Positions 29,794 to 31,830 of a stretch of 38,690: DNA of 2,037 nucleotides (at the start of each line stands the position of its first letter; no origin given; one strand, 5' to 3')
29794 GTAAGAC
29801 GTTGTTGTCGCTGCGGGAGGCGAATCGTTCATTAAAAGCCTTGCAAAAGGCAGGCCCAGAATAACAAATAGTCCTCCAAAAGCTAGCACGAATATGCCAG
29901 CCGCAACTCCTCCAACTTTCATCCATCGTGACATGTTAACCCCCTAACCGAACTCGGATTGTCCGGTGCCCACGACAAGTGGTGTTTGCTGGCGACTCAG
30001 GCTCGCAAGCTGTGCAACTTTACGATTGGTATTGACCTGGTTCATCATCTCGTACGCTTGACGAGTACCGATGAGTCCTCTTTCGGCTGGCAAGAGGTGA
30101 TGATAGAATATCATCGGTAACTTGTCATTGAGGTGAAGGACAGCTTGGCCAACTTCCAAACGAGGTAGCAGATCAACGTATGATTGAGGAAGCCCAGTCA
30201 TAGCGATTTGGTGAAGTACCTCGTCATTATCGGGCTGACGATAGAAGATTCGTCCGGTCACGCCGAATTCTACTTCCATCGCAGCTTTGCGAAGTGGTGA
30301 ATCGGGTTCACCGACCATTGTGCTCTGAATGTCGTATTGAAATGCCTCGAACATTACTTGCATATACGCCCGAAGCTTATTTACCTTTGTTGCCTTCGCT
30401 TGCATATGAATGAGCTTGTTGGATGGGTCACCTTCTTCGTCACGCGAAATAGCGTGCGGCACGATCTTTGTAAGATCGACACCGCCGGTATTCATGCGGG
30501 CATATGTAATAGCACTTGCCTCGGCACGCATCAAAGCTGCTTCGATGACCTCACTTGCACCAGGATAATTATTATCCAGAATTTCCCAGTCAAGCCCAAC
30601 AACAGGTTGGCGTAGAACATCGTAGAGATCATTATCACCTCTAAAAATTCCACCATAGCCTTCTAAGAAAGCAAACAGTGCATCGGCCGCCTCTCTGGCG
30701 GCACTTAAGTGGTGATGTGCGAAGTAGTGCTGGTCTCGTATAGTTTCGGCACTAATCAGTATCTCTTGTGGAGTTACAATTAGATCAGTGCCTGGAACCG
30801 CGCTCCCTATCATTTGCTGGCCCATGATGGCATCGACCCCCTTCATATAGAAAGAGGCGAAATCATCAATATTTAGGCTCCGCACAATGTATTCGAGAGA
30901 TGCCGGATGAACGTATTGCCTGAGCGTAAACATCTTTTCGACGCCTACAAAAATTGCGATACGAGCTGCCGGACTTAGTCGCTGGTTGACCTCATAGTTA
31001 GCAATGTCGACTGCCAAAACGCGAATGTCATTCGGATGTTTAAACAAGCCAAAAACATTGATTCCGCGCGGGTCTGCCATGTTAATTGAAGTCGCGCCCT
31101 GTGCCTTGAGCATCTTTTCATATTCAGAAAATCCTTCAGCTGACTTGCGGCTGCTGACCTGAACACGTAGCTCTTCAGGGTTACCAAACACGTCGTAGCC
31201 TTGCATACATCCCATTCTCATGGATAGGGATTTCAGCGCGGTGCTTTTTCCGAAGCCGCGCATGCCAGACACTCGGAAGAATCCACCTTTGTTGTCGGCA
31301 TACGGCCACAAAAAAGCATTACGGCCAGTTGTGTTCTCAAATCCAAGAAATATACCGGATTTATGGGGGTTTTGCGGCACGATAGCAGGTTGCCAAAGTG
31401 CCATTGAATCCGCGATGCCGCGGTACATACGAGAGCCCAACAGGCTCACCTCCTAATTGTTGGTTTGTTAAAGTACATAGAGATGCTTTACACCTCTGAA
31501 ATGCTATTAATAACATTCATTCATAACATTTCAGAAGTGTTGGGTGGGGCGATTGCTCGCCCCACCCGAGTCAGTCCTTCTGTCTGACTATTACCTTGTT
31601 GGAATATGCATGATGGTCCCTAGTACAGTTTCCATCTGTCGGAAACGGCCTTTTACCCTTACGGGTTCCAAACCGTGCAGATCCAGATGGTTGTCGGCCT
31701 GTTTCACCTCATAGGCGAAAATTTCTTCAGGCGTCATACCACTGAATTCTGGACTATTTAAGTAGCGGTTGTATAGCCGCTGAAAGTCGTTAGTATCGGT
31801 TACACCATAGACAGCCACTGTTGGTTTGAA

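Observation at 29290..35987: Minimal monoderm-type type IV secretion-like operon with no visible conjugation genes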

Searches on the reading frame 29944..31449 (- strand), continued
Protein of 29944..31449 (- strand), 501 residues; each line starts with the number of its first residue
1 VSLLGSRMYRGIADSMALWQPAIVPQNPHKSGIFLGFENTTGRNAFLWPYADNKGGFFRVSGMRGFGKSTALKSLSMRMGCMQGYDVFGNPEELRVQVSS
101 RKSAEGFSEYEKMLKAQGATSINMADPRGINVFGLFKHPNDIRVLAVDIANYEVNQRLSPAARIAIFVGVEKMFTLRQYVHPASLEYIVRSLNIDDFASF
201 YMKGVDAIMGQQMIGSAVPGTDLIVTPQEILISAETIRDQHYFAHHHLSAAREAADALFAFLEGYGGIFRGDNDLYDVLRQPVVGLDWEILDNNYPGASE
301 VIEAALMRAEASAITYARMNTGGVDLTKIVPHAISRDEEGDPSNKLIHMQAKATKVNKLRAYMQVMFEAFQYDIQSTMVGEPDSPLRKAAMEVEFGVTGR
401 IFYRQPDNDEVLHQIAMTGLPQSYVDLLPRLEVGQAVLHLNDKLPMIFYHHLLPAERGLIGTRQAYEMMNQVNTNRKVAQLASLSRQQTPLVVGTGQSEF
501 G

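Call 85: find_encoding_contigs(protein=P0036, flank=10000, max_places=1)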
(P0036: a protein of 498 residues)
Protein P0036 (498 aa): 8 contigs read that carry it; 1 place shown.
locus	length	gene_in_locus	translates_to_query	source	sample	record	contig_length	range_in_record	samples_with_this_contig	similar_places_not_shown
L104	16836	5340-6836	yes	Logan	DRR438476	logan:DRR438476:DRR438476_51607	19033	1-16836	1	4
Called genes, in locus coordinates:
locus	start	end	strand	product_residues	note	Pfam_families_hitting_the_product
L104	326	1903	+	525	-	-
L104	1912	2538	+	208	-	-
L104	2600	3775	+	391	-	-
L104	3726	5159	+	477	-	-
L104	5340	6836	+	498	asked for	-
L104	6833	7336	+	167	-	-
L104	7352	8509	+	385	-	PF01551:Peptidase_M23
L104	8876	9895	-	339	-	-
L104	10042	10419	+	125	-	PF00581:Rhodanese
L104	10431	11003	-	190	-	PF00293:NUDIX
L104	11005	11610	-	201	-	PF06941:NT5C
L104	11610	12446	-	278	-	PF17773:UPF0176_N, PF00581:Rhodanese, PF12368:Rhodanese_C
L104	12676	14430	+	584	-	PF00664:ABC_membrane, PF02463:SMC_N (weak), PF00005:ABC_tran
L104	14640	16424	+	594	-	PF00664:ABC_membrane, PF00005:ABC_tran, PF02463:SMC_N (weak)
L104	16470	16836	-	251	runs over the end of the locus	PF01386:Ribosomal_L25p, PF14693:Ribosomal_TL5_C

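Call 109: find_related_loci(query=A4, collection=viral_contigs, flank=10000)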
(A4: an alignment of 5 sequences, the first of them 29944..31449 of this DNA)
Query A4 (501 aa) in viral_contigs; peptide patterns used: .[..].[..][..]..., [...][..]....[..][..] (x = any residue, [..] = any of these).
68 stretches matched a pattern, but none encodes a relative of the query by tblastn (E <= 1e-3).

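Call 111: search_protein_families(library=ncbifam, proteins=[L085:3265-4713:+, L103:5161-6546:+, L098:1203-2762:+, L100:8227-9831:+, L102:6978-8651:+, L104:3726-5159:+, L100:10001-11479:+, L102:8862-10385:+, L103:6552-7754:+, L092:9812-11344:+], max_evalue=1)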
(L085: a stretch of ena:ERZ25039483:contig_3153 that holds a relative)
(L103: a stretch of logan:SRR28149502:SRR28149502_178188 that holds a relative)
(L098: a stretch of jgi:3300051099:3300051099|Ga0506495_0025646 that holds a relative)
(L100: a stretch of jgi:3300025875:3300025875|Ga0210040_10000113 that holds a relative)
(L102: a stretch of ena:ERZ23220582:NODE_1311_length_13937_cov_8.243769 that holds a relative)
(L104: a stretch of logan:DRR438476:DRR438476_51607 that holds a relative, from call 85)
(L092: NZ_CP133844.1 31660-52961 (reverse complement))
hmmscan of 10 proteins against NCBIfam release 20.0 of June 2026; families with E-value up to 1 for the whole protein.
L085:3265-4713:+ (482 aa): 2 families
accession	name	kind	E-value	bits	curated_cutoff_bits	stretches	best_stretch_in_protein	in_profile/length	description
NF042935.1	SCO6880_fam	subfamily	3.1e-135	451.8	60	1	16-478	6-475/477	SCO6880 family protein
NF045971.1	conju_CD1110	equivalog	3.3e-05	22.4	325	1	324-479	202-362/752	VirB4-like conjugal transfer ATPase, CD1110 family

L103:5161-6546:+ (461 aa): 2 families
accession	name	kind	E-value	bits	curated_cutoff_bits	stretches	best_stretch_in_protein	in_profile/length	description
NF042935.1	SCO6880_fam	subfamily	4.9e-27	95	60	1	17-456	11-476/477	SCO6880 family protein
NF003632.0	PRK05270.2-1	equivalog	0.011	14.3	865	1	133-183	85-134/515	UDP-glucose--hexose-1-phosphate uridylyltransferase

L098:1203-2762:+ (519 aa): 0 families

L100:8227-9831:+ (534 aa): 0 families

L102:6978-8651:+ (557 aa): 1 family
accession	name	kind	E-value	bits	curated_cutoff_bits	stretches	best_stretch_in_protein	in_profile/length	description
NF001579.0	PRK00392.6-2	equivalog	0.019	15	58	1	283-311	7-35/72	DNA-directed RNA polymerase subunit omega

L104:3726-5159:+ (477 aa): 0 families

L100:10001-11479:+ (492 aa): 5 families
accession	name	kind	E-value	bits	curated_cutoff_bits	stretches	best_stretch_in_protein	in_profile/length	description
NF045975.1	VirB4_plasma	equivalog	0.007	14.1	590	1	31-153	492-601/894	Mbov_0397 family ICE element conjugal transfer ATPase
NF003259.0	PRK04220.1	equivalog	0.024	14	343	0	46-80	83-116/306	2-phosphoglycerate kinase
TIGR04520.1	ECF_ATPase_1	equivalog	0.049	13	315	1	59-87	31-59/269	energy-coupling factor transporter ATPase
NF010067.0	PRK13547.1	equivalog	0.068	12.4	374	1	53-96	24-67/272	heme ABC transporter ATP-binding protein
NF011967.0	PRK15439.1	equivalog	0.082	11.3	586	1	58-198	39-157/510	autoinducer 2 ABC transporter ATP-binding protein LsrA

L102:8862-10385:+ (507 aa): 0 families

L103:6552-7754:+ (400 aa): 18 families
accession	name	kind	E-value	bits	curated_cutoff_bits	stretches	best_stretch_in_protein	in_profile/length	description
TIGR02746.1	TraC-F-type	equivalog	1.6e-12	46.2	567.05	1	59-337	433-711/800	type IV secretion system protein TraC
TIGR00929.1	VirB4_CagE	subfamily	5.9e-10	38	643.1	1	53-360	436-727/792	VirB4 family type IV secretion/conjugal transfer ATPase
NF045975.1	VirB4_plasma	equivalog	5.9e-10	37.5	590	1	31-119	493-581/894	Mbov_0397 family ICE element conjugal transfer ATPase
NF045971.1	conju_CD1110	equivalog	2.4e-09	36.1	325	2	220-364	583-722/752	VirB4-like conjugal transfer ATPase, CD1110 family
NF010278.0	PRK13721.1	subfamily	2e-06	26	1177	1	58-336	481-762/874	type IV secretion system protein TraC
NF010447.0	PRK13873.1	equivalog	0.00039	18.5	1020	1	58-309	443-686/815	conjugal transfer protein TrbE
NF053622.1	ATPseBagAMYCTU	equivalog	0.00068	19.2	400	1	60-139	11-85/325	ATPase BagA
NF006861.0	PRK09361.1-1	equivalog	0.001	18.6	278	1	60-189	27-161/235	DNA repair and recombination protein RadB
NF047389.1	ATPase_Sll1717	subfamily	0.0011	18.2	75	1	47-94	21-65/454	P-loop ATPase, Sll1717 family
TIGR03744.1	traC_PFL_4706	equivalog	0.0067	14.3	520.6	1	38-83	458-501/892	conjugative transfer ATPase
TIGR03743.1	SXT_TraD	subfamily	0.012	14.1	366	1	58-98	177-217/636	conjugative transfer system coupling protein TraD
NF010794.0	PRK14198.1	equivalog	0.035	14.6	125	1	37-78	79-120/125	fluoride efflux transporter CrcB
TIGR03783.1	Bac_Flav_CT_G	subfamily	0.037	11.9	261.55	0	232-351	637-751/829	TraG family conjugative transposon ATPase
NF010068.0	PRK13548.1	equivalog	0.041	13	261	1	60-86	35-61/261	heme ABC transporter ATP-binding protein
TIGR03420.1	DnaA_homol_Hda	equivalog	0.046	13.2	194.8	1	56-99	38-81/226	DnaA regulatory inactivator Hda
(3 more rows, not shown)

L092:9812-11344:+ (510 aa): 8 families
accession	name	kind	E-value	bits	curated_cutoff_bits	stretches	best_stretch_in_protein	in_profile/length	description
NF045975.1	VirB4_plasma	equivalog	9.5e-15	53.4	590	1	80-202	465-583/894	Mbov_0397 family ICE element conjugal transfer ATPase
NF045971.1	conju_CD1110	equivalog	2.2e-13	49.4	325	1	133-485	416-740/752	VirB4-like conjugal transfer ATPase, CD1110 family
TIGR02746.1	TraC-F-type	equivalog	5.8e-07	27.8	567.05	1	125-465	423-738/800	type IV secretion system protein TraC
TIGR00929.1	VirB4_CagE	subfamily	1e-06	27.3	643.1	1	131-463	436-727/792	VirB4 family type IV secretion/conjugal transfer ATPase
NF038214.1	IS21_help_AAA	equivalog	0.054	13.2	200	1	135-163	92-120/232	IS21-like element helper ATPase IstB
NF042959.1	IteA_antiphage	equivalog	0.084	12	510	1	124-159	116-151/367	anti-phage ATPase IteA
TIGR02324.1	CP_lyasePhnL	equivalog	0.099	12.1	256.3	1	130-188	31-87/224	phosphonate C-P lyase system protein PhnL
NF041136.1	MrpORP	equivalog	0.36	10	450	1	135-165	8-38/365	iron-sulfur cluster carrier protein MrpORP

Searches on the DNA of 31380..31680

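Call 102: search_rna_families(source=window, start=31380, end=31680, threshold=evalue, max_evalue=1)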
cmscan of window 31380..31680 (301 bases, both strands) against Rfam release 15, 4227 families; matches with E-value up to 1: 3.
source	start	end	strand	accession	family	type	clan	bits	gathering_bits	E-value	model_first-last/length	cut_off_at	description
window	31488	31544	+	RF03217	mir-3167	Gene; miRNA;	-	21.9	86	0.12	1-59/59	no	mir-3167 microRNA precursor family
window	31488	31542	-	RF00833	mir-70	Gene; miRNA;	-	19.2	90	0.31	1-79/79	no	mir-70 microRNA precursor family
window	31490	31542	-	RF03217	mir-3167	Gene; miRNA;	-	18.8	86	0.71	1-59/59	no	mir-3167 microRNA precursor family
